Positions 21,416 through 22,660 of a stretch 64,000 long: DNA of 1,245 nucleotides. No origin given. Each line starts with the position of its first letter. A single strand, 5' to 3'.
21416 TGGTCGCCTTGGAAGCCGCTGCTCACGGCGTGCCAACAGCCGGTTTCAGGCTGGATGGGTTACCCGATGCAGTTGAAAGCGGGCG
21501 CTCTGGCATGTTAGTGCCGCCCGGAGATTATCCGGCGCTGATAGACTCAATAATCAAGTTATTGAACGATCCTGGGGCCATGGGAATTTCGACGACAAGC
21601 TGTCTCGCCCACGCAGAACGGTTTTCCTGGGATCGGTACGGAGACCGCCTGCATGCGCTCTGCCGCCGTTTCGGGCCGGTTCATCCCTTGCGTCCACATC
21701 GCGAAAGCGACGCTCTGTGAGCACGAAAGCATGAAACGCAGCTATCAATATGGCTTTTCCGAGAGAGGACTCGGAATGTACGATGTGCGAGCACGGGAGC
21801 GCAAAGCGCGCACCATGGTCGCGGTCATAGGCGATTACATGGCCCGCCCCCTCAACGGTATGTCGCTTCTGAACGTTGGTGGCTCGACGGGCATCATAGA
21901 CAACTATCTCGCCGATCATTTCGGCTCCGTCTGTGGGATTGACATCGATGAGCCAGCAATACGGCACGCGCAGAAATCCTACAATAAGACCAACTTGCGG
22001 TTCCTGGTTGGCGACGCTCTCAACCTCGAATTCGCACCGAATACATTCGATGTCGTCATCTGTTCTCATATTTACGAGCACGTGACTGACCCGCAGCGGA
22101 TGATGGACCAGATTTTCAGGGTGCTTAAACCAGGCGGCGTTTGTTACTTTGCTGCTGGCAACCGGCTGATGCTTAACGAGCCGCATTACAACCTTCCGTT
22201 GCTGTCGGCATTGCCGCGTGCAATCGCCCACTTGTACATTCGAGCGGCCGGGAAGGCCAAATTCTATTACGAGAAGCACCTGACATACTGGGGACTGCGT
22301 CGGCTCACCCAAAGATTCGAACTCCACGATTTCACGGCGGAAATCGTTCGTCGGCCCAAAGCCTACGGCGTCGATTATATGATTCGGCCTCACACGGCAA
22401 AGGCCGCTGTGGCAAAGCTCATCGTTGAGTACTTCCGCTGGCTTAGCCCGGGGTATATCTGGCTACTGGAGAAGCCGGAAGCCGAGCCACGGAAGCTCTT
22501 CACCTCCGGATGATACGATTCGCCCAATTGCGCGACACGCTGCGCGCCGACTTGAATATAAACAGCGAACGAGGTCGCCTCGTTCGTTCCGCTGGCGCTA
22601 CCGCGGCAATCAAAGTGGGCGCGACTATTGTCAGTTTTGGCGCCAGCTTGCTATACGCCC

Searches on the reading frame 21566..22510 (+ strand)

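Call 67: search_protein_families(library=pfam, proteins=[window:21566-22510:+], max_evalue=0.00001)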
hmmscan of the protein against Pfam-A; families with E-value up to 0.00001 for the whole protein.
window:21566-22510:+ (315 aa): 6 families
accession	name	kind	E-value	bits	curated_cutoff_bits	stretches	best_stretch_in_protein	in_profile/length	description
PF08241.18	Methyltransf_11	-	4.7e-24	85.3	21.2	1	102-195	1-95/95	Methyltransferase domain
PF13649.12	Methyltransf_25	-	1.5e-20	74.1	27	1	102-191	2-97/97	Methyltransferase domain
PF13847.12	Methyltransf_31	-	1e-17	64.6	27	1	98-200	4-120/145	Methyltransferase domain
PF13489.12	Methyltransf_23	-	9.2e-17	61.7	27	1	86-257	11-160/164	Methyltransferase domain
PF08242.18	Methyltransf_12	-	3.6e-16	60.1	30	1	102-193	1-98/98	Methyltransferase domain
PF01209.24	Ubie_methyltran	-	1.7e-12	47.7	20.1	1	94-194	44-150/233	ubiE/COQ5 methyltransferase family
